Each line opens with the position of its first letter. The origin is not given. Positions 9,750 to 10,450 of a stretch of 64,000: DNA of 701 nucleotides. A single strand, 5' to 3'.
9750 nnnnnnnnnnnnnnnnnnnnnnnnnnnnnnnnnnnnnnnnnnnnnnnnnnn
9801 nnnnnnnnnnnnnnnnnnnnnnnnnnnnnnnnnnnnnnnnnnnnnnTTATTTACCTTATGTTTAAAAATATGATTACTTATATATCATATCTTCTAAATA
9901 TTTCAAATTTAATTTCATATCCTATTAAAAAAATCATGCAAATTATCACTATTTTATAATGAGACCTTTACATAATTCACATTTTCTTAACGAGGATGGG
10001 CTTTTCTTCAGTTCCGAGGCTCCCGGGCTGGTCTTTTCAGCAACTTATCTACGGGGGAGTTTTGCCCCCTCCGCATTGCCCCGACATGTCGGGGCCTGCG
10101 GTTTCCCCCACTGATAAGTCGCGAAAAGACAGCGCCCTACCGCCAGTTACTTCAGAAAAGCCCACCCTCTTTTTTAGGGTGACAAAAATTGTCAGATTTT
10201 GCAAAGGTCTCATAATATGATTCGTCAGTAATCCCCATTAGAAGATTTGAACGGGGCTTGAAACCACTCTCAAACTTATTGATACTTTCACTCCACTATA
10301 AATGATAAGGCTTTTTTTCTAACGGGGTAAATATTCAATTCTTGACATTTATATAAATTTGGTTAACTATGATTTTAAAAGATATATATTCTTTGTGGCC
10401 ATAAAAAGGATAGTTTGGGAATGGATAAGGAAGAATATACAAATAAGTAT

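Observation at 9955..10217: The 291-bp unit has RNA-like architecture (two GTAA-capped hairpins plus a long rod) and a diverged third copy that preserves the pairing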

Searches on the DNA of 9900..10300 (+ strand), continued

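Call 31: search_with_rna_model(model_id=R1, sources=[L001, L002, L003, L004, L005, L006, L007, L008, L009, L010, L011, L012, L013, L014, L015, L016, L017, L018, L019, L020, L021, L022, L023, L024, L025, L026, L027, L028, L029, L030, L031, L032, L033, L034, L035, L036, L037, L038, L039, L040, L041, L042, L043, L044, L045, L046, L047, L048, L049, L050, L051, L052, L053, L054, L055, L056, L057, L058, L059, L060, L061, L062, L063, L064, L065, L066, L067, L068, L069, L070, L071, L072, L073, L074, L075, L076, L077, L078, L079, L080, L081, L082, L083, L084, L085, L086, L087, L088, L089, L090, L091, L092, L093, L094, L095, L096, L097, L098, L099, L100], max_evalue=0.01)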
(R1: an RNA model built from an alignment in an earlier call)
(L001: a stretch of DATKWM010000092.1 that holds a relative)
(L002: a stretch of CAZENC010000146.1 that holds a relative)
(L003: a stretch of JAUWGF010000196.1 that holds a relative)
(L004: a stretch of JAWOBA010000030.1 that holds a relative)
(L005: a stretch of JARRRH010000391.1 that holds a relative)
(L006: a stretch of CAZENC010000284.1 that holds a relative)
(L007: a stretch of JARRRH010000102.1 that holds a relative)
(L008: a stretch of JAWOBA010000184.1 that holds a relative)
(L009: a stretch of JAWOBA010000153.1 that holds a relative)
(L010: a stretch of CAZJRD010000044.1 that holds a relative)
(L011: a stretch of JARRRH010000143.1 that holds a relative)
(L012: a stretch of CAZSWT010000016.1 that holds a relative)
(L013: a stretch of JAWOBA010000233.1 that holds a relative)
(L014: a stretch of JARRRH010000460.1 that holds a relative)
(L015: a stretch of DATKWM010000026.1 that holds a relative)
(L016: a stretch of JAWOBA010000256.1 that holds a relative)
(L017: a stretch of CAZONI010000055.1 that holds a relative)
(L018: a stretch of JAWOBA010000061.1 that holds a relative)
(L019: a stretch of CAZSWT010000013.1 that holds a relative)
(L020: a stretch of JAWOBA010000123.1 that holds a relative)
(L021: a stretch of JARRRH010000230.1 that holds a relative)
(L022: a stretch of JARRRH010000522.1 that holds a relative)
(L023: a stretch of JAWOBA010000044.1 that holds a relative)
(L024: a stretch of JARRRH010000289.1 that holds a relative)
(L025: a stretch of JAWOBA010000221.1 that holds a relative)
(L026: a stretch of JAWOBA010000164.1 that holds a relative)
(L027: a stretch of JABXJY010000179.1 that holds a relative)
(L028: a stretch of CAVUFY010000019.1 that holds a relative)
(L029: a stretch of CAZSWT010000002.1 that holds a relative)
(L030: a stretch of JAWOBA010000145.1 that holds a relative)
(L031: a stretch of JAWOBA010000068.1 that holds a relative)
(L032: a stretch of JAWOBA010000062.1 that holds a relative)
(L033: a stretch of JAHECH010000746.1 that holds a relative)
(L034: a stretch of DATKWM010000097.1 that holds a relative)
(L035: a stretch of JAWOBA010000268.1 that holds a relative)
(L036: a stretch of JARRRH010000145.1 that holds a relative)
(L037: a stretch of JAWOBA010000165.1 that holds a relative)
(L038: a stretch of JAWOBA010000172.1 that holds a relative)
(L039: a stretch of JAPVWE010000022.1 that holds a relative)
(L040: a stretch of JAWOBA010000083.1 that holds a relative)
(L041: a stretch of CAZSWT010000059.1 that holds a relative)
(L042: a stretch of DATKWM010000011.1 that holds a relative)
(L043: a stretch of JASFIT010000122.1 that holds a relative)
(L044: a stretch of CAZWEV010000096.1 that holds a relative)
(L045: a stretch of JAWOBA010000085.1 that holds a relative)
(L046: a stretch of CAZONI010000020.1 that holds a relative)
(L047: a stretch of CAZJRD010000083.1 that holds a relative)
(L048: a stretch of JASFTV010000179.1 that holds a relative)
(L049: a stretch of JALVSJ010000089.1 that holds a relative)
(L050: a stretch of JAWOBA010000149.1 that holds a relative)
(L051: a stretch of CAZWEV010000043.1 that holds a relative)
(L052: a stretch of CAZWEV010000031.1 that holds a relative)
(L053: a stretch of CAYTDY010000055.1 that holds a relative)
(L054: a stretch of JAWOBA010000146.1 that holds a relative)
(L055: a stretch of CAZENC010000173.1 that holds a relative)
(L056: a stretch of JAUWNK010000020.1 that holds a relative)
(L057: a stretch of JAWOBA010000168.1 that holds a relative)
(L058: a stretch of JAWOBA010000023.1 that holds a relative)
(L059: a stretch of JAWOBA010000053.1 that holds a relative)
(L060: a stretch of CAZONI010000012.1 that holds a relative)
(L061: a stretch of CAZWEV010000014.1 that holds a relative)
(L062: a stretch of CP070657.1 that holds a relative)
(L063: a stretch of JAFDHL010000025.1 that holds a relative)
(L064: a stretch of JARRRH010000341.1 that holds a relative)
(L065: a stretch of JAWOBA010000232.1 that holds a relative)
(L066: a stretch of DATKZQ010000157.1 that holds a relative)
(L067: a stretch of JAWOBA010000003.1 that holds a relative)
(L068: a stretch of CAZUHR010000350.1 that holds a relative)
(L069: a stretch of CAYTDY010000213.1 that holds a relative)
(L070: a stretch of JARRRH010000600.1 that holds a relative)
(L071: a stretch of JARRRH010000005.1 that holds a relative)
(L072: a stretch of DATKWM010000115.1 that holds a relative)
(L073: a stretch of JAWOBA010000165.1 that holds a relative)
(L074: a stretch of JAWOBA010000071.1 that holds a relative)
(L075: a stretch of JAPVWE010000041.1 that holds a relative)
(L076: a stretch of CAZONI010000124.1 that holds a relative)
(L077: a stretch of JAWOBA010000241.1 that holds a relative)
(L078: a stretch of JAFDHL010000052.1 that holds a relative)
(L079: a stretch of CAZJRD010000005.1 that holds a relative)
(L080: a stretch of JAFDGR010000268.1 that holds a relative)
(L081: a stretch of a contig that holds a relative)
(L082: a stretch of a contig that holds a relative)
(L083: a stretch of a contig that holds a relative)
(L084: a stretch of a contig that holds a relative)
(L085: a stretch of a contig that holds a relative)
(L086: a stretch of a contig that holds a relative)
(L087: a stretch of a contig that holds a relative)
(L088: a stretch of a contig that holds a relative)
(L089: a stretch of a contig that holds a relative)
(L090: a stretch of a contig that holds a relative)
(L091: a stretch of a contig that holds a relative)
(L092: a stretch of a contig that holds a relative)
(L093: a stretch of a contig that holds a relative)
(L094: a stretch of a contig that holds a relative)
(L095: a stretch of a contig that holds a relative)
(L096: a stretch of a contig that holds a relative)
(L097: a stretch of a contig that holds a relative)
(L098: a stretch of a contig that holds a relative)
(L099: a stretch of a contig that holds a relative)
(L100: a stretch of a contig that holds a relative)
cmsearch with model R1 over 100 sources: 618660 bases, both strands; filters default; matches with E-value up to 0.01: 233.
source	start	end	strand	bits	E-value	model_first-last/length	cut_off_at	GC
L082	2265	2450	+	202.2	2e-45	1-186/186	no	0.55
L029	1797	1981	+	202.1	2e-45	1-186/186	no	0.51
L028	2312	2496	-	201.4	3.1e-45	1-186/186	no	0.56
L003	2377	2561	+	200.8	4.3e-45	1-186/186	no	0.51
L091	591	775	-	200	6.5e-45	1-186/186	no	0.58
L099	1747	1931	+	200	6.7e-45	1-186/186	no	0.54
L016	3324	3509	+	199.2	1e-44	1-186/186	no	0.52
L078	2722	2908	+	198.4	1.6e-44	1-186/186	no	0.58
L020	5240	5424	+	197.4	2.8e-44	1-186/186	no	0.52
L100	1929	2114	+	197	3.4e-44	1-186/186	no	0.56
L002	6742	6928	-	196.9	3.6e-44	1-186/186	no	0.58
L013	217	401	-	196.8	3.9e-44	1-186/186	no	0.52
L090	2458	2642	+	196.5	4.6e-44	1-186/186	no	0.51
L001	3298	3481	+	196.3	4.9e-44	1-186/186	no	0.55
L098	2848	3034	+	196.1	5.7e-44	1-186/186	no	0.58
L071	2085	2271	-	195.9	6.3e-44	1-186/186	no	0.56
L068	1872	2057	-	195.9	6.4e-44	1-186/186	no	0.55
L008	6854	7038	+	195.3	8.5e-44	1-186/186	no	0.52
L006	2854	3039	-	195.1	1e-43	1-186/186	no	0.58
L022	3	178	+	195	1e-43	12-186/186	no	0.6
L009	4648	4832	-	194.7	1.2e-43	1-186/186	no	0.54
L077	4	188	-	194.7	1.2e-43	1-186/186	no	0.54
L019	2055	2239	+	194.4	1.4e-43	1-186/186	no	0.53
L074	2939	3123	+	194.3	1.5e-43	1-186/186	no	0.54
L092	2114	2298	+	194.1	1.7e-43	1-186/186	no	0.52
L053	603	787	-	194.1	1.7e-43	1-186/186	no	0.55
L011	6229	6416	-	193.5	2.3e-43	1-186/186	no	0.61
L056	7659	7840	+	193.2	2.8e-43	1-186/186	no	0.56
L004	2874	3059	-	193.1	2.9e-43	1-186/186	no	0.55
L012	2384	2566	-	193.1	3e-43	1-186/186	no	0.55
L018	6709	6893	+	193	3.1e-43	1-186/186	no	0.53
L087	6201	6385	-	191.7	6.4e-43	1-186/186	no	0.54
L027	609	794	-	191.6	6.5e-43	1-186/186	no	0.56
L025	38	222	-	191.1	8.6e-43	1-186/186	no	0.52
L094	5731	5916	+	191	9.1e-43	1-186/186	no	0.6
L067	1921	2105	-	190.9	9.8e-43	1-186/186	no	0.52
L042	1947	2126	-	190.8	1e-42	6-186/186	5'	0.55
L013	4457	4641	+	190.7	1.1e-42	1-186/186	no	0.51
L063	5703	5908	+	190.5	1.2e-42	1-186/186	no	0.6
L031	4005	4189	+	190.4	1.3e-42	1-186/186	no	0.52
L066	19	204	-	190.3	1.4e-42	1-186/186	no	0.59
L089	4539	4723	-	190.2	1.5e-42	1-186/186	no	0.52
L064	2756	2943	-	189.5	2.1e-42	1-186/186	no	0.59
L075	42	227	+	189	2.8e-42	1-186/186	no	0.59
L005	8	189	+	188.7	3.3e-42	1-186/186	no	0.58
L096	1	183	+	188.5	3.7e-42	1-186/186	no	0.54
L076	809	990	+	187.6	6e-42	1-186/186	no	0.57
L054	4126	4310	-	187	8.3e-42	1-186/186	no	0.53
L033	311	493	+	186.9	9e-42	1-186/186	no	0.6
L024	1646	1830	+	186.6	1e-41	1-186/186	no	0.59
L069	2216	2400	+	186.3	1.2e-41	1-186/186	no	0.5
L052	1074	1255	-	185.6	1.7e-41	1-186/186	no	0.58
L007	1318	1502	-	183.9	4.5e-41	1-186/186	no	0.61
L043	5941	6126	-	183.7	5.2e-41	1-186/186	no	0.58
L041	1259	1450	+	183.5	5.7e-41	1-186/186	no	0.55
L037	718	902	+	183.4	5.9e-41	1-186/186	no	0.53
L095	5978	6169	-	182.3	1.1e-40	1-186/186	no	0.56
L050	4087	4271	-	182.1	1.2e-40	1-186/186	no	0.53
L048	6594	6779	+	182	1.3e-40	1-186/186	no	0.6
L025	3960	4144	-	181.9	1.4e-40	1-186/186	no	0.53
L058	1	175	-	181.8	1.4e-40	1-176/186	3'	0.54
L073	6393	6567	+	181.8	1.4e-40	1-176/186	3'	0.54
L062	4316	4502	-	180.2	3.5e-40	1-186/186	no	0.55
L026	279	462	-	179.1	6.4e-40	1-186/186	no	0.51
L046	734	934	-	178.4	9.2e-40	1-186/186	no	0.55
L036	3677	3912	+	178.3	9.9e-40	1-186/186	no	0.58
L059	1736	1920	-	177.7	1.3e-39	1-186/186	no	0.53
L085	854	1018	+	176.8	2.3e-39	1-166/186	3'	0.54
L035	6067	6230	+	175.8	3.9e-39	1-165/186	3'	0.54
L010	6382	6582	-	174.7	7e-39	1-186/186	no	0.52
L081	4918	5102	-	172.7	2.1e-38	1-186/186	no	0.61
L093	2622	2776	-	169.7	1.1e-37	31-186/186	5'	0.55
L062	6265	6451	+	169.6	1.2e-37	1-186/186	no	0.57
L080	296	495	-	167.8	3.1e-37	1-186/186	no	0.5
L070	3650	3809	+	167.2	4.4e-37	1-158/186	3'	0.6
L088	1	156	+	167.1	4.7e-37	30-186/186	5'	0.56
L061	7359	7559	+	166.1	7.9e-37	1-186/186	no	0.55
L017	3147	3328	-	164.8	1.6e-36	1-186/186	no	0.59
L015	1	167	-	164.4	2e-36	1-168/186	3'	0.56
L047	3211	3411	+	162.4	6e-36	1-186/186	no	0.52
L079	7756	7955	-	161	1.3e-35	1-186/186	no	0.5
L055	6121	6298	-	159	3.8e-35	1-186/186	no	0.58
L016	436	615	+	158.2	6e-35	1-186/186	no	0.57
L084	1894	2074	-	156.7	1.4e-34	1-186/186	no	0.56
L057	580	759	-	154.8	4e-34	1-186/186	no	0.57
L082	453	652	+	153.5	7.8e-34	1-186/186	no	0.52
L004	6452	6631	-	150.9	3.4e-33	1-186/186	no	0.55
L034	2789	2969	+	144.6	1.1e-31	1-186/186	no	0.61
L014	2928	3108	+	144.5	1.1e-31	1-186/186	no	0.59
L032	6630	6793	-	142.4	3.5e-31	17-186/186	5'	0.58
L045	109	288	+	139.1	2.1e-30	1-186/186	no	0.57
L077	1235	1416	+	138.2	3.6e-30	1-186/186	no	0.56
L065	3593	3719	+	137.7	4.6e-30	32-159/186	no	0.57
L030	5814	5940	-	137.6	5.1e-30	32-159/186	no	0.58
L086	6286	6467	+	136.7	8e-30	1-186/186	no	0.63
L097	4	130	+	136.1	1.2e-29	32-159/186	no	0.58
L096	6828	6954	-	135.9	1.3e-29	32-159/186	no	0.59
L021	7082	7287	+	134.8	2.3e-29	1-156/186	3'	0.57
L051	6005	6255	+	124.7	5.8e-27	1-186/186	no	0.57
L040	430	556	-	121.3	3.9e-26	32-159/186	no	0.57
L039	1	121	-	117.7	2.7e-25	1-122/186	3'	0.6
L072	1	116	-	110.3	1.6e-23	1-117/186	3'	0.53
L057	3920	4131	+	110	1.9e-23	1-186/186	no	0.58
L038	419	534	-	105.7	2e-22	39-155/186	no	0.59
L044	1556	1676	+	104.9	3.1e-22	1-125/186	3'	0.6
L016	1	161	-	97.3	2e-20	1-145/186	3'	0.53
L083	1090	1204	-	83.9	3.1e-17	71-186/186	5'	0.63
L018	2777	2935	+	80.4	2.1e-16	32-159/186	no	0.6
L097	4775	4916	+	76.8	1.5e-15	32-159/186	no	0.57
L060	7709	7872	-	74.6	5e-15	1-186/186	no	0.62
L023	4713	4802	+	73.8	8.2e-15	51-139/186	no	0.58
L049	2087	2208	+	72.1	2e-14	1-107/186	3'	0.59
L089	7828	7920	-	64.5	1.3e-12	1-186/186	no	0.48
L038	391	568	+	63.6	2.1e-12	1-186/186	no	0.57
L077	4438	4581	-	63.2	2.6e-12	1-186/186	no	0.55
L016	5576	5745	-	58.9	2.9e-11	1-186/186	no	0.58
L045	1029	1121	-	55.7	1.6e-10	1-186/186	no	0.44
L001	3301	3484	-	50.9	2.3e-09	1-186/186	no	0.55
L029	1800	1984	-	50.3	3.2e-09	1-186/186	no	0.52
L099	1750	1934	-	50.2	3.4e-09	1-186/186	no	0.55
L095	4847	4952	+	50.2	3.4e-09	39-155/186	no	0.49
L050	3363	3487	+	50.1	3.6e-09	1-186/186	no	0.53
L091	588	772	+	49.1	6.1e-09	1-186/186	no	0.57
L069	2219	2403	-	49.1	6.2e-09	1-186/186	no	0.5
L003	2380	2564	-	48.9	6.7e-09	1-186/186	no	0.52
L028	2309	2493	+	48.5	8.5e-09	1-186/186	no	0.57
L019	2058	2242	-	48.3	9.5e-09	1-186/186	no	0.54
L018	1971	2095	-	48.1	1e-08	1-186/186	no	0.5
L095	5975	6166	+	46.6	2.4e-08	1-186/186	no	0.56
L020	5243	5427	-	46.1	3.2e-08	1-186/186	no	0.52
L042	1944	2126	+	45.2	5.2e-08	1-186/186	no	0.55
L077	1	185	+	45.1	5.6e-08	1-186/186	no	0.53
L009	4645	4829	+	45.1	5.6e-08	1-186/186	no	0.53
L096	2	186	-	45.1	5.6e-08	1-186/186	no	0.53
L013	4460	4644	-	45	5.8e-08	1-186/186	no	0.51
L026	2198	2339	+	44.9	6e-08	1-186/186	no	0.5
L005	11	192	-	44.9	6.3e-08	1-186/186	no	0.58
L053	600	784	+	44.3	8.3e-08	1-186/186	no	0.56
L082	2268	2453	-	44.3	8.6e-08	1-186/186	no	0.55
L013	214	398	+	44.2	9.1e-08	1-186/186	no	0.51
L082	456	655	-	43.9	1.1e-07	1-186/186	no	0.52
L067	1918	2102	+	43.8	1.1e-07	1-186/186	no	0.51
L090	2461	2645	-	43.6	1.2e-07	1-186/186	no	0.5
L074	2942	3126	-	43.3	1.5e-07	1-186/186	no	0.53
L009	1224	1348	+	42.9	1.9e-07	1-186/186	no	0.54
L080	293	492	+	42.3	2.5e-07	1-186/186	no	0.5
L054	4123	4307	+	42.1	2.9e-07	1-186/186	no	0.53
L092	2117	2301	-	42.1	2.9e-07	1-186/186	no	0.52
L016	3327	3512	-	42.1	2.9e-07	1-186/186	no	0.51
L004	2871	3056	+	41.8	3.4e-07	1-186/186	no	0.55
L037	721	905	-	41.7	3.5e-07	1-186/186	no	0.52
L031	4008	4192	-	41.7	3.5e-07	1-186/186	no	0.51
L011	6226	6413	+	41.5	4e-07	1-186/186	no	0.61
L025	35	219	+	41.5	4e-07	1-186/186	no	0.52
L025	3957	4140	+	41.2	4.6e-07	1-186/186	no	0.53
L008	6857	7041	-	40.9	5.4e-07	1-186/186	no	0.52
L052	1071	1252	+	40.9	5.5e-07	1-186/186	no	0.58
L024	1649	1833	-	40.9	5.7e-07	1-186/186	no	0.59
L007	1315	1499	+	40.8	5.7e-07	1-186/186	no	0.61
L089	4536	4720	+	40.7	6.3e-07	1-186/186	no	0.52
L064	2753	2940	+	40.7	6.3e-07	1-186/186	no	0.59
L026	276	459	+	40.5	6.9e-07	1-186/186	no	0.5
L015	7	164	+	40.4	7.4e-07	28-186/186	no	0.56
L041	1262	1453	-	40.3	7.7e-07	1-186/186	no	0.55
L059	1733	1917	+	40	8.9e-07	1-186/186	no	0.52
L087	6198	6382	+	39.5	1.2e-06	1-186/186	no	0.53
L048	6597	6782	-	39.5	1.2e-06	1-186/186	no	0.6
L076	812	993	-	39.2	1.4e-06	1-186/186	no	0.57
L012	2381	2563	+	38.7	1.8e-06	1-186/186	no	0.55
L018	6712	6897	-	38.6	2e-06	1-186/186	no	0.53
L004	3170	3294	-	38.5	2.1e-06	1-186/186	no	0.55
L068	1870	2054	+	38.4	2.2e-06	1-186/186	no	0.55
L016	1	158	+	38.3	2.3e-06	45-186/186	5'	0.54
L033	314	496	-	37.9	2.8e-06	1-186/186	no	0.59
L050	4084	4268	+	37.8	3e-06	1-186/186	no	0.53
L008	6598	6714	+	36.6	5.8e-06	28-186/186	no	0.6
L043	5938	6123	+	35.8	9.2e-06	1-186/186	no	0.58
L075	45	230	-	35.4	1.1e-05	1-186/186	no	0.59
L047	3214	3413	-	35.1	1.3e-05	1-186/186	no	0.52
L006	2852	3036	+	34.9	1.5e-05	1-186/186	no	0.58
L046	768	896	+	34.8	1.6e-05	39-152/186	no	0.55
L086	1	50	-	34.5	1.8e-05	39-88/186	3'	0.56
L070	3689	3803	-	34.5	1.9e-05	39-152/186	no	0.59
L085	857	1011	-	34.4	2e-05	32-186/186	no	0.55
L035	6070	6224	-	34.3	2.1e-05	32-186/186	no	0.54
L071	2082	2268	+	34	2.4e-05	1-186/186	no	0.57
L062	6304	6413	-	34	2.4e-05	41-150/186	no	0.57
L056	7662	7843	-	33.7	2.9e-05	1-186/186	no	0.56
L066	16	201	+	33.7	2.9e-05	1-186/186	no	0.58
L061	7403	7518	-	33.7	2.9e-05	45-145/186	no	0.53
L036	3680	3915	-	33.5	3.3e-05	1-186/186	no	0.58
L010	6416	6544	+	33.2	3.9e-05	39-152/186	no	0.56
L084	1892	2071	+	33.1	4.1e-05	1-186/186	no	0.57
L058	6030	6154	-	32.5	5.6e-05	1-186/186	no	0.53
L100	1932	2116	-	32.2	6.5e-05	1-186/186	no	0.56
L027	607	791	+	32.2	6.5e-05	1-186/186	no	0.57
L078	2725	2910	-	32.1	6.8e-05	1-186/186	no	0.59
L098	2851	3036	-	32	7.1e-05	1-186/186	no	0.58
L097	4788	4901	-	32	7.1e-05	45-145/186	no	0.56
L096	6842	6941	+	31.9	7.9e-05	45-145/186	no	0.56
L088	16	115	-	31.9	7.9e-05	45-145/186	no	0.56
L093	2663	2762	+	31.9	7.9e-05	45-145/186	no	0.56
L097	17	116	-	31.9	7.9e-05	45-145/186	no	0.56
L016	480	579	-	31.9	7.9e-05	45-145/186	no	0.56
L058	32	131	+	31.9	7.9e-05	45-145/186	no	0.56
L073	6437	6536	-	31.9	7.9e-05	45-145/186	no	0.56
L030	5828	5927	+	31.7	8.4e-05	45-145/186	no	0.55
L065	3606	3705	-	31.7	8.4e-05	45-145/186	no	0.55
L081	4958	5058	+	31.6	9e-05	45-145/186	no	0.59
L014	2931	3111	-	31.5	9.4e-05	1-186/186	no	0.57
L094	5734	5918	-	31.2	0.00011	1-186/186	no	0.59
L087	1145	1348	-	31.2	0.00011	1-186/186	no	0.49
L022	1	181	-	31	0.00013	1-186/186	no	0.6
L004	6488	6587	+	30.3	0.00019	45-145/186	no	0.55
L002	6740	6926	+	29.3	0.00032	1-186/186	no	0.58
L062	4313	4499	+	29.3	0.00033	1-186/186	no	0.55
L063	5705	5910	-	29.2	0.00035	1-186/186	no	0.6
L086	6327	6426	-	28.8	0.00043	45-145/186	no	0.57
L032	6666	6765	+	28.6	0.00047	45-145/186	no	0.56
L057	616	715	+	28.6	0.00047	45-145/186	no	0.56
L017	3144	3325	+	28.2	0.00058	1-186/186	no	0.59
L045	112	290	-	28.1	0.00064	1-186/186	no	0.58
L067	3616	3745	+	27.5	0.00087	1-186/186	no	0.53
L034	2833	2933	-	26.3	0.0017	45-145/186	no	0.55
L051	6049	6214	-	25.9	0.0021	45-145/186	no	0.58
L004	6710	6784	-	25.9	0.0021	1-186/186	no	0.56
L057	3964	4095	-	25.4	0.0027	45-145/186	no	0.58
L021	7126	7276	-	25.4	0.0027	45-145/186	no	0.55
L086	4618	4693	+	24.9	0.0036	1-186/186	no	0.61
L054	4451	4525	-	24.1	0.0055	1-186/186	no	0.53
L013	4232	4329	+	23.7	0.0071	28-186/186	no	0.58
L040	444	543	+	23.6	0.0073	45-145/186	no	0.55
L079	7790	7917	+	23.5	0.0077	39-152/186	no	0.52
